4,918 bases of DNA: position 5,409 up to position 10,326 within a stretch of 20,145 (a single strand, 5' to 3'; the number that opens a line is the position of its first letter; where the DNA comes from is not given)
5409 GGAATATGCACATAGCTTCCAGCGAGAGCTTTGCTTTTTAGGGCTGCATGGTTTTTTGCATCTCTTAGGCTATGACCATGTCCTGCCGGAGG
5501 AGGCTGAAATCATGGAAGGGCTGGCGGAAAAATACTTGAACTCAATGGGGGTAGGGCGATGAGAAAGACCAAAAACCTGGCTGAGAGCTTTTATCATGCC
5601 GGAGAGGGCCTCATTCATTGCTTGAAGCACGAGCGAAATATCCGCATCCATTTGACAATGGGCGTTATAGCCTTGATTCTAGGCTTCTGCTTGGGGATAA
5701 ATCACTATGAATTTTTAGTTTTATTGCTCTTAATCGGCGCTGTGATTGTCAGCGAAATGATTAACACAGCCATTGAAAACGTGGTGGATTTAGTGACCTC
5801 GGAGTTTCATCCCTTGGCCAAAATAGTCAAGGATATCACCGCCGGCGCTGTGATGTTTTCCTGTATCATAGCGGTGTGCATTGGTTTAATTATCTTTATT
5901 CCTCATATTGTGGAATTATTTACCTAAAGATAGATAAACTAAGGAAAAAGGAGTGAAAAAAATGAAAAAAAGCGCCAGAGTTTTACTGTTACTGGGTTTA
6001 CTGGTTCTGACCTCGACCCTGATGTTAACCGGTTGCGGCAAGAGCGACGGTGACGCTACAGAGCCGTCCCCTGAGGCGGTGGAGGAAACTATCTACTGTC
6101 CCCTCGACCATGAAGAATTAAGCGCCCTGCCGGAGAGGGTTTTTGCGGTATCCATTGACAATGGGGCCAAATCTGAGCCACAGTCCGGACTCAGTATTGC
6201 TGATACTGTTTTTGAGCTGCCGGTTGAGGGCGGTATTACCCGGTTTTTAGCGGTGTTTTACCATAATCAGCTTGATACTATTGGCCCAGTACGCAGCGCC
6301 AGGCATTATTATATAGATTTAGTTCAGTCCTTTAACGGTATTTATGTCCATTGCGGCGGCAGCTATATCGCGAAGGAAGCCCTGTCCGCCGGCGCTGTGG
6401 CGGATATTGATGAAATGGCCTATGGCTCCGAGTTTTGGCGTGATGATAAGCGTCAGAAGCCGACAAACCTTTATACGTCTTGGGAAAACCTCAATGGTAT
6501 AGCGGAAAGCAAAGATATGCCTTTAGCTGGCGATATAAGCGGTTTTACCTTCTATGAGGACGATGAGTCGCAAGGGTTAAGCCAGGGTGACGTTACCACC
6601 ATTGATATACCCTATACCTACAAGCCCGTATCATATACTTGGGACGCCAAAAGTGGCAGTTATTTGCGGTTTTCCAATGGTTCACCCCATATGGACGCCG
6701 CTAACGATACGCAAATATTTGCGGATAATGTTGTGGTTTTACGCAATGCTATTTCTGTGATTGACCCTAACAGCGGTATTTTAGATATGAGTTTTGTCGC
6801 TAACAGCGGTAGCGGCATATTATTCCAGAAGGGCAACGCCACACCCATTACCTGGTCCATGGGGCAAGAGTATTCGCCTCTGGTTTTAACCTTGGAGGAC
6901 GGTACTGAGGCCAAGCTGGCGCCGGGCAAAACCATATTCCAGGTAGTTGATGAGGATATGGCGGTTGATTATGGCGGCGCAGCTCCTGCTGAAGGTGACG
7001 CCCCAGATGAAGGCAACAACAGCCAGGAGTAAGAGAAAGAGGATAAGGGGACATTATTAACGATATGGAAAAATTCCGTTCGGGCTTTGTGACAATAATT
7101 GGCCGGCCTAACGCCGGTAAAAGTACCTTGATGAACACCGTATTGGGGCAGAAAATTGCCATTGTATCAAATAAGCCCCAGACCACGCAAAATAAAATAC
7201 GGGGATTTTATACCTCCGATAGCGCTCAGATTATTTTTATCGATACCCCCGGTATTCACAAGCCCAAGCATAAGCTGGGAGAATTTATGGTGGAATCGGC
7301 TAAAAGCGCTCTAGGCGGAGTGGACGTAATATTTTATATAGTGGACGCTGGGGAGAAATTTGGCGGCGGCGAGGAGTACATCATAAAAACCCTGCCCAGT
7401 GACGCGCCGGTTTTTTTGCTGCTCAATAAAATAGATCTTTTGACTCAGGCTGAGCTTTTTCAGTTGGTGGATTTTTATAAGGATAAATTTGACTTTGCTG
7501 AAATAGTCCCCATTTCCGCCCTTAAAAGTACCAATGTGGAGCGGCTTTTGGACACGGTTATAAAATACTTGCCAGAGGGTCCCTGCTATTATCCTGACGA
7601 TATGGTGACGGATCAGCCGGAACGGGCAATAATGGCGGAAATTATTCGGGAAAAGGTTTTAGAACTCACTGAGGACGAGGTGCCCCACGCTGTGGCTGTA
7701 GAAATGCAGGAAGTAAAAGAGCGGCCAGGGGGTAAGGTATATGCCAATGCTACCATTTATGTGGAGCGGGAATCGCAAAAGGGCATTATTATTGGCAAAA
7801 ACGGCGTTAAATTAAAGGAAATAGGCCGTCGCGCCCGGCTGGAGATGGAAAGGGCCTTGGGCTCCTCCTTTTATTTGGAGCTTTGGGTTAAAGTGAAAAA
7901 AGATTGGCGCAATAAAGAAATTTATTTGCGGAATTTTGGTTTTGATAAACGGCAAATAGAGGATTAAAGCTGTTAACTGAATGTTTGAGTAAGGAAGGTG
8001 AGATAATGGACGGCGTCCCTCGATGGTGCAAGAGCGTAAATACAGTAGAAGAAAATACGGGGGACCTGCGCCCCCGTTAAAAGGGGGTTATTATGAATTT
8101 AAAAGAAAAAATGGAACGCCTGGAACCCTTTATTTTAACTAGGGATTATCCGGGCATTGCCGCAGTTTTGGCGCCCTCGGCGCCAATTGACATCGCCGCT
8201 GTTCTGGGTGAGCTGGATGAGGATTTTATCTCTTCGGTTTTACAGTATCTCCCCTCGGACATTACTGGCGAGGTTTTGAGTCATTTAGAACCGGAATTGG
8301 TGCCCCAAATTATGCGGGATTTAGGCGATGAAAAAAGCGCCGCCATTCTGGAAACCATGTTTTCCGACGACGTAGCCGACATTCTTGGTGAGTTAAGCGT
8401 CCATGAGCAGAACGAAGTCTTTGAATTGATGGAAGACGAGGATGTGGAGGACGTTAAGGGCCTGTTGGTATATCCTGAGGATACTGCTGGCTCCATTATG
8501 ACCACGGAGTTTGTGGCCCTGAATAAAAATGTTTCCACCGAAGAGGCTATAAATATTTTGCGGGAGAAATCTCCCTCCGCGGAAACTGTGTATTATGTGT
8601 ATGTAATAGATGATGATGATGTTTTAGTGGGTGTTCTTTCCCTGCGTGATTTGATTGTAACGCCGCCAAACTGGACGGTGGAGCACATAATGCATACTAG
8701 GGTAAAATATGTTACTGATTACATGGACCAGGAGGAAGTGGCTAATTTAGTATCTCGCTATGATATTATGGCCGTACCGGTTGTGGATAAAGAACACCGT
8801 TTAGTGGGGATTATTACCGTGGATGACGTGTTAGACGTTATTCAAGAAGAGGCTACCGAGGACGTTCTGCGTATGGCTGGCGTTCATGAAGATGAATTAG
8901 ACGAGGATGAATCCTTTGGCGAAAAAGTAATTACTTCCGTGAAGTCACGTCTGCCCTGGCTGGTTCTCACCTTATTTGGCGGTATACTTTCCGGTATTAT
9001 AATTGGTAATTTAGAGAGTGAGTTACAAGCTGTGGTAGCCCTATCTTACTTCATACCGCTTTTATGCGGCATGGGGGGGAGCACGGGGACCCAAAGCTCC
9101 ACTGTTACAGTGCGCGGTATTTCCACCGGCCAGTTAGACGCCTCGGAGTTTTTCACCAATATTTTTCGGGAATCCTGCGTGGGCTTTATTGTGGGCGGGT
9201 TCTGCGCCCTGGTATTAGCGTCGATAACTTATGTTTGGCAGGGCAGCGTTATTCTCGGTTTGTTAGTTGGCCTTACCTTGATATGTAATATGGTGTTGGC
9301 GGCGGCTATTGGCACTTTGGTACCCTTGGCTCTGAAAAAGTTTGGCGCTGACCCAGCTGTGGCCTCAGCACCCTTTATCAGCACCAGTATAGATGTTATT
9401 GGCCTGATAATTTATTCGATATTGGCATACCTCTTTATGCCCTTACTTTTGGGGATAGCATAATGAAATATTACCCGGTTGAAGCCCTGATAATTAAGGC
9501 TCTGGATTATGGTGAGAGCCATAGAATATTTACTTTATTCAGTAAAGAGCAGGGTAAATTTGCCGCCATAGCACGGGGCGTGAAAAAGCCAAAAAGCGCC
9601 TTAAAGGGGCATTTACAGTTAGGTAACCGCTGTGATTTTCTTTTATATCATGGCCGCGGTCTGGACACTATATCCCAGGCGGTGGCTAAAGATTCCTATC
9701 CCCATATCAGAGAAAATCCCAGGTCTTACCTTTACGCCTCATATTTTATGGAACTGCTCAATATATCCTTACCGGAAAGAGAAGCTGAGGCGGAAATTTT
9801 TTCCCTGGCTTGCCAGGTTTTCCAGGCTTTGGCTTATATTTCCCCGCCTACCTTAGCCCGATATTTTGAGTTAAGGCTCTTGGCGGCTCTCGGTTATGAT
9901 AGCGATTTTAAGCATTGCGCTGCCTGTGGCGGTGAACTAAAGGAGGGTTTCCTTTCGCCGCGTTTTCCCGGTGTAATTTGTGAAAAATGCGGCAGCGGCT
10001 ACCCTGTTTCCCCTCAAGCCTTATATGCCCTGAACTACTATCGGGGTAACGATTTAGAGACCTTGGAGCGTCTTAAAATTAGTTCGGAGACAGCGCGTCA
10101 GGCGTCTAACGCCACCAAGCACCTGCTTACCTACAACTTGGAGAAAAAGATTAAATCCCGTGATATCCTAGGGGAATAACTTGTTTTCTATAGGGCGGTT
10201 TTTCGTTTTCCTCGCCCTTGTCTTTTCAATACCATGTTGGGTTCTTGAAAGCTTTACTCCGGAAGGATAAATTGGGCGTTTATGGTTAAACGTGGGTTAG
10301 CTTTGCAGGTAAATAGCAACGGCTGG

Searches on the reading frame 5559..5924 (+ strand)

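Call 5: search_protein_families(library=pfam, proteins=[window:5559-5924:+])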
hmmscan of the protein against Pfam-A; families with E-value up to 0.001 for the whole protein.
window:5559-5924:+ (122 aa): 1 family
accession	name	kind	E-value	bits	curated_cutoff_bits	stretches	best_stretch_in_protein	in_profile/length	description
PF01219.24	DAGK_prokar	-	6.3e-36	122.7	22.3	1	13-113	2-102/102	Prokaryotic diacylglycerol kinase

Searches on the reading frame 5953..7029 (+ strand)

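Call 5: search_protein_families(library=pfam, proteins=[window:5953-7029:+])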
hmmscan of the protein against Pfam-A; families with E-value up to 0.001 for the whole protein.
window:5953-7029:+ (359 aa): 2 families
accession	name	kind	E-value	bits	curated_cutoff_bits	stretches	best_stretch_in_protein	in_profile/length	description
PF11258.13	DUF3048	-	1.9e-41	142.1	25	1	59-188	12-146/148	Protein of unknown function (DUF3048) N-terminal domain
PF17479.7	DUF3048_C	-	3.6e-25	89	25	1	217-327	1-112/114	Protein of unknown function (DUF3048) C-terminal domain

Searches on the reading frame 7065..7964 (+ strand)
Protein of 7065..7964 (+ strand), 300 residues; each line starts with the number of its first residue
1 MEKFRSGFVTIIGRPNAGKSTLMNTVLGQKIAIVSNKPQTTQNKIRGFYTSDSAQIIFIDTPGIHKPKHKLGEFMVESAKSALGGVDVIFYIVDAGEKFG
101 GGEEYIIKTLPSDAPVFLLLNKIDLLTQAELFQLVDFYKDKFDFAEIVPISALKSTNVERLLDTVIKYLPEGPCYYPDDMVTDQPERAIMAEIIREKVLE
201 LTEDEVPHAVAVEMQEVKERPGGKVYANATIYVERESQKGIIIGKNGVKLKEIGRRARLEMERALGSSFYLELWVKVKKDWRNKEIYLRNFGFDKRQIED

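Call 5: search_protein_families(library=pfam, proteins=[window:7065-7964:+])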
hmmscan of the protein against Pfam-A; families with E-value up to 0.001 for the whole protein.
window:7065-7964:+ (300 aa): 9 families
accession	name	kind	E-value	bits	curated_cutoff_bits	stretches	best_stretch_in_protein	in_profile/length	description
PF01926.29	MMR_HSR1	-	5.9e-25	88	21.9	1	9-122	2-113/113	50S ribosome-binding GTPase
PF07650.23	KH_2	-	5e-19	68.3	22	1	205-282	1-78/78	KH domain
PF02421.24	FeoB_N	-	2.9e-14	53.3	27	1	9-164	3-155/156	Ferrous iron transport protein B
PF00009.33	GTP_EFTU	-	8.6e-14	52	26.5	1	50-170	65-187/188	Elongation factor Tu GTP binding domain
PF00350.29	Dynamin_N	-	2e-08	34.9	27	0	9-41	1-33/168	Dynamin family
PF04548.22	AIG1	-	4.1e-07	30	27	1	10-110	4-107/212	AIG1 family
PF03193.22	RsgA_GTPase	-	1.1e-06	29.1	30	0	3-67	103-171/174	RsgA GTPase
PF02492.25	cobW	-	4.9e-06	26.7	20.7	0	52-133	81-163/180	CobW/HypB/UreG, nucleotide-binding domain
PF16897.10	MMR_HSR1_Xtn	-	0.00068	20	35.2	0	115-169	57-104/106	C-terminal region of MMR_HSR1 domain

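Call 31: list_cluster_members(proteins=[window:7065-7964:+, window:16168-16887:+, window:1736-2695:+, window:18967-19755:+, window:9463-10176:+, window:8093-9460:+, window:5089-5559:+, window:13452-14897:+, window:10643-11593:-, window:12138-13115:-])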
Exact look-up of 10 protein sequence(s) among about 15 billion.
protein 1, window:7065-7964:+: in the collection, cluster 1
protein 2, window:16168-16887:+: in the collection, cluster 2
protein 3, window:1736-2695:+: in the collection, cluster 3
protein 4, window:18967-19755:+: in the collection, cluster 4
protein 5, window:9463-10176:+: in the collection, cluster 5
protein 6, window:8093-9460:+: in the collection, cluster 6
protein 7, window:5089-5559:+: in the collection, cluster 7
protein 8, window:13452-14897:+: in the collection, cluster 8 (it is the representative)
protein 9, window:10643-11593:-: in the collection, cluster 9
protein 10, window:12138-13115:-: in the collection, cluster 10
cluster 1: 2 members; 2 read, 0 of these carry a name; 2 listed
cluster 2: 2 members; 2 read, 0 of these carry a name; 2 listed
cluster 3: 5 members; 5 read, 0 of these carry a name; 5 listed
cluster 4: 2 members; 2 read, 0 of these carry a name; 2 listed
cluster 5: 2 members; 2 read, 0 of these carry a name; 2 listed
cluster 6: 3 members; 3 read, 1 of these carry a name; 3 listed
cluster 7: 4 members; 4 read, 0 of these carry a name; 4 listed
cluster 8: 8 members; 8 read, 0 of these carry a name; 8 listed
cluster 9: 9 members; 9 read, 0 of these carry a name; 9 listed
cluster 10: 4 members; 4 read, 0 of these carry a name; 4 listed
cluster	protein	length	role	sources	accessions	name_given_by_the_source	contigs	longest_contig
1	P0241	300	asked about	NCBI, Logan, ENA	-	-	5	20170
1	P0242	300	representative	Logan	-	-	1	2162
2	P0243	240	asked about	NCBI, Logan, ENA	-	-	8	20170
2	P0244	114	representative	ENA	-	-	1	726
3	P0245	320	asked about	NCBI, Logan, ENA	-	-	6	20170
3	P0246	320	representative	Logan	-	-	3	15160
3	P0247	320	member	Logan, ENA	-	-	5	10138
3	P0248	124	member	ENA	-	-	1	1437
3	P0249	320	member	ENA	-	-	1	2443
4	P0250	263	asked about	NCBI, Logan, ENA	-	-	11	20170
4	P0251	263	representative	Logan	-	-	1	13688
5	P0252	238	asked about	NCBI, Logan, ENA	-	-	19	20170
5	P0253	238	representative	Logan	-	-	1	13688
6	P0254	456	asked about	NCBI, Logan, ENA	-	-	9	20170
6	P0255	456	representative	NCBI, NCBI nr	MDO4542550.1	MAG: magnesium transporter [Bacillota bacterium] | magnesium transporter [Bacillota bacterium]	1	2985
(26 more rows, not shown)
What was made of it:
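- On Pyl-containing trimethylamine methyltransferase MttB (TIGR02369 / PF06253): The source is an unnamed NCBI MAG with a 20,170-bp contig (call 31).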

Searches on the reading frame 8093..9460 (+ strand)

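Call 6: search_protein_families(library=pfam, proteins=[window:8093-9460:+])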
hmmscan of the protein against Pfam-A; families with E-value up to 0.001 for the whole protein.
window:8093-9460:+ (456 aa): 4 families
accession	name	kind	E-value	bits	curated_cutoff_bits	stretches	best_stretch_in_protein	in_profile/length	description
PF01769.21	MgtE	-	1.6e-33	116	27.6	1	321-443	1-124/125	Divalent cation transporter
PF03448.22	MgtE_N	-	2.9e-21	76.3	25.9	1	31-130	3-102/102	MgtE intracellular N domain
PF00571.33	CBS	-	5.4e-20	71.9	24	2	196-251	1-56/57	CBS domain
PF14841.11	FliG_M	-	2.4e-05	24.9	25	0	46-77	16-47/76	FliG middle domain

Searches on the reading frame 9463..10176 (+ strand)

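Call 6: search_protein_families(library=pfam, proteins=[window:9463-10176:+])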
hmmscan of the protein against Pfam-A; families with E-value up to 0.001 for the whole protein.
window:9463-10176:+ (238 aa): 2 families
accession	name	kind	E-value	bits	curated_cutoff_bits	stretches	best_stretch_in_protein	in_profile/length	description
PF02565.21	RecO_C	-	4.1e-34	118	22.1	1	83-233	1-156/157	Recombination protein O C terminal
PF11967.14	RecO_N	-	8.7e-22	77.4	27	1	1-79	1-80/80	Recombination protein O N terminal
